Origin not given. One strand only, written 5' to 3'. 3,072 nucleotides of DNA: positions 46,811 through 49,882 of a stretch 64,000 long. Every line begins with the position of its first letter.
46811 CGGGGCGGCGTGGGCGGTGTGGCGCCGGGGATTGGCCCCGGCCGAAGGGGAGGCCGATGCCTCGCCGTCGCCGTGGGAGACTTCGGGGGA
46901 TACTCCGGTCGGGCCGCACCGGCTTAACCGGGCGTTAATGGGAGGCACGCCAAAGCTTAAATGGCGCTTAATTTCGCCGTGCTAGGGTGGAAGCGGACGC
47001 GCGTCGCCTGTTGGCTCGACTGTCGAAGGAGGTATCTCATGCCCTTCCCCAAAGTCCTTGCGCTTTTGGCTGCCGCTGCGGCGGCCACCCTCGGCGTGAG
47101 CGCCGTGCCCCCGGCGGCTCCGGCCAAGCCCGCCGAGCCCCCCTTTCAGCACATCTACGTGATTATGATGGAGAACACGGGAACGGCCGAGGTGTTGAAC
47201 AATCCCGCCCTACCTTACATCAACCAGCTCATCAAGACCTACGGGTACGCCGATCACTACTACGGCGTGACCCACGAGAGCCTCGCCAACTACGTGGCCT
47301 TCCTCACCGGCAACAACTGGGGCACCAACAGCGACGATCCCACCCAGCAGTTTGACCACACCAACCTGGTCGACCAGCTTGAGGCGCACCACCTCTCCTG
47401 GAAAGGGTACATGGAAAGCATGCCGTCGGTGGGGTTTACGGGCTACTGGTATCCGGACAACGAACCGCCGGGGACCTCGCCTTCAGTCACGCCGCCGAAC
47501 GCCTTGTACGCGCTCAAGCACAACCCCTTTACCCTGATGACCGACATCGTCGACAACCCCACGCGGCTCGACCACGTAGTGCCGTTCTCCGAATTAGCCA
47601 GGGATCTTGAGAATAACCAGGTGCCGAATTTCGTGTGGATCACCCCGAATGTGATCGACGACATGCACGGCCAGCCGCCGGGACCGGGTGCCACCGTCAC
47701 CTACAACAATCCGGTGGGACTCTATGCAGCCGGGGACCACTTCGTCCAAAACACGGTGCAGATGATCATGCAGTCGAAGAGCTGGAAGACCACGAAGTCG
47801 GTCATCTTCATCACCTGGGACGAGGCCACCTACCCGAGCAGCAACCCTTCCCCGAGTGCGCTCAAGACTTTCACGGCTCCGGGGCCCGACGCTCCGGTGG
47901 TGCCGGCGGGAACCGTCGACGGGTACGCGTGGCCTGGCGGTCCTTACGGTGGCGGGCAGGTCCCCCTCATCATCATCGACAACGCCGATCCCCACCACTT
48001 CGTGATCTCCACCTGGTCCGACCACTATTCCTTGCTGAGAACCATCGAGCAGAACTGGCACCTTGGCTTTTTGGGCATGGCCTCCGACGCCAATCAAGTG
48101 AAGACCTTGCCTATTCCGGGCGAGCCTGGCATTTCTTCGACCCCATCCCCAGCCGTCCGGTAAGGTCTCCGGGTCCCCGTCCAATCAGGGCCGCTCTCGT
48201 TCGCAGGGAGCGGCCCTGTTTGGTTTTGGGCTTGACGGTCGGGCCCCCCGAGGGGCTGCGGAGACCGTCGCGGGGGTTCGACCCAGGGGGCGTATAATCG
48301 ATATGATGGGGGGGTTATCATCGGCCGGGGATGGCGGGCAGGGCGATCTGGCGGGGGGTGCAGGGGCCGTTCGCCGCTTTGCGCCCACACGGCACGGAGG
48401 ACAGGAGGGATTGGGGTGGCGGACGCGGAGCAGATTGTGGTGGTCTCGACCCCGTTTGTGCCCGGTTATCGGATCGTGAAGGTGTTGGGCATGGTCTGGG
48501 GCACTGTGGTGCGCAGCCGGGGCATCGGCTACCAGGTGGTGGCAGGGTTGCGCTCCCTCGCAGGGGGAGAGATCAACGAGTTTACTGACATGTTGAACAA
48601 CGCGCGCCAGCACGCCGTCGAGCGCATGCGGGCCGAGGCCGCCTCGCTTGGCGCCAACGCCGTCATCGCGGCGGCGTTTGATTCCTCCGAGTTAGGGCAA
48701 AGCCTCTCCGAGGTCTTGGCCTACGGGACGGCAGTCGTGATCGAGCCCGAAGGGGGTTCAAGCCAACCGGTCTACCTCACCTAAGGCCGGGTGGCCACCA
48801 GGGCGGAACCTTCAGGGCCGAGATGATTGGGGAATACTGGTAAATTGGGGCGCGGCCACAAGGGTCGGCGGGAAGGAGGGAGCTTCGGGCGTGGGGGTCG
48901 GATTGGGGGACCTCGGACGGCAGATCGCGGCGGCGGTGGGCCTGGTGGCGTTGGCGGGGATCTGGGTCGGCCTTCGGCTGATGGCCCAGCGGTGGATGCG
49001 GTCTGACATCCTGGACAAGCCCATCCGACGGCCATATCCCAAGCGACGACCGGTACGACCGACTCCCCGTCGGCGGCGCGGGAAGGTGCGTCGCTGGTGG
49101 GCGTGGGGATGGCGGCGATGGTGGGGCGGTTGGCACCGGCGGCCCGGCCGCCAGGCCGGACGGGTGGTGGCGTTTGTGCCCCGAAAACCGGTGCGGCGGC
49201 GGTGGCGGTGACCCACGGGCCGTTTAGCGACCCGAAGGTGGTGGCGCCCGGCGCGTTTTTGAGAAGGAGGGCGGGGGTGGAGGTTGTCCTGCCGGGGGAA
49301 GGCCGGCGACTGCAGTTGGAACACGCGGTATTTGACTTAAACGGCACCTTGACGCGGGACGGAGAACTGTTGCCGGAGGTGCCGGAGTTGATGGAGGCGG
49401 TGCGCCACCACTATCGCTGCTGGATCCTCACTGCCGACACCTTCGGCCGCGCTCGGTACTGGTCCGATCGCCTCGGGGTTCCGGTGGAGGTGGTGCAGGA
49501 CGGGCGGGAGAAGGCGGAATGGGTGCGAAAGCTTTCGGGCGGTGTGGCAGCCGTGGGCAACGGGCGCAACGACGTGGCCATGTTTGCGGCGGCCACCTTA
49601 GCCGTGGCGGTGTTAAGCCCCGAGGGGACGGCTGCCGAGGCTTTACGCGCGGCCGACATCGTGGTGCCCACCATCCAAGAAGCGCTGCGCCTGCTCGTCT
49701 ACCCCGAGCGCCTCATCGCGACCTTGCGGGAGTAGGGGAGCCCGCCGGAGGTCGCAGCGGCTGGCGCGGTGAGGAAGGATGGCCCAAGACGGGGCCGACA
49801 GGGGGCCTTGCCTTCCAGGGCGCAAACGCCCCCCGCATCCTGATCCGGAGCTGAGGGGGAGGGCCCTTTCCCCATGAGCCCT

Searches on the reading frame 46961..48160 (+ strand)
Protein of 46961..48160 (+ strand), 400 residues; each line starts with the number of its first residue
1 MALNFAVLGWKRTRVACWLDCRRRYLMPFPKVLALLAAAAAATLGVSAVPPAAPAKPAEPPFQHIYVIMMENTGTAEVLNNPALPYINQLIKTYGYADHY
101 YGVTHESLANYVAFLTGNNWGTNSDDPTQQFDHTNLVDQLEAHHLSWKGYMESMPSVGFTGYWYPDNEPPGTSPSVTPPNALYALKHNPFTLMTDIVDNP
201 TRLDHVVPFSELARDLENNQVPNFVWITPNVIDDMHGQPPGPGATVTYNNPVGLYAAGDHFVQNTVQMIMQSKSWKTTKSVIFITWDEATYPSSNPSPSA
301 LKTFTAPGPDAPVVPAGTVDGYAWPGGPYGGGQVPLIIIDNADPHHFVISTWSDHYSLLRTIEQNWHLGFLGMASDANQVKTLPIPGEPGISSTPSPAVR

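Call 32: search_protein_families(library=pfam, proteins=[window:46961-48160:+], max_evalue=0.01)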
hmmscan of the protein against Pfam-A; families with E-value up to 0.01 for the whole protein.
window:46961-48160:+ (400 aa): 1 family
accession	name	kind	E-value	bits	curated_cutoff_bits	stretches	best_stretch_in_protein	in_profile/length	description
PF04185.19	Phosphoesterase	-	2.2e-29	103.2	23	1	79-368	102-355/356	Phosphoesterase family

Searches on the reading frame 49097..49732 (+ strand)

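Call 32: search_protein_families(library=pfam, proteins=[window:49097-49732:+], max_evalue=0.01)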
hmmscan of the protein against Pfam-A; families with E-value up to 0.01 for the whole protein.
window:49097-49732:+ (212 aa): 4 families
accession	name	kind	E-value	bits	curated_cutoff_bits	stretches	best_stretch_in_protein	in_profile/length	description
PF00702.32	Hydrolase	-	0.00041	21.2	26.4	0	91-166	99-190/191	haloacid dehalogenase-like hydrolase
PF08282.18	Hydrolase_3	-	0.0018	18.5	20.9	1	150-190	206-243/255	haloacid dehalogenase-like hydrolase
PF13344.12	Hydrolase_6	-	0.006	17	27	0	78-112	2-37/101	Haloacid dehalogenase-like hydrolase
PF12710.13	HAD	-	0.0088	16.9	27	0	93-145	88-161/189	haloacid dehalogenase-like hydrolase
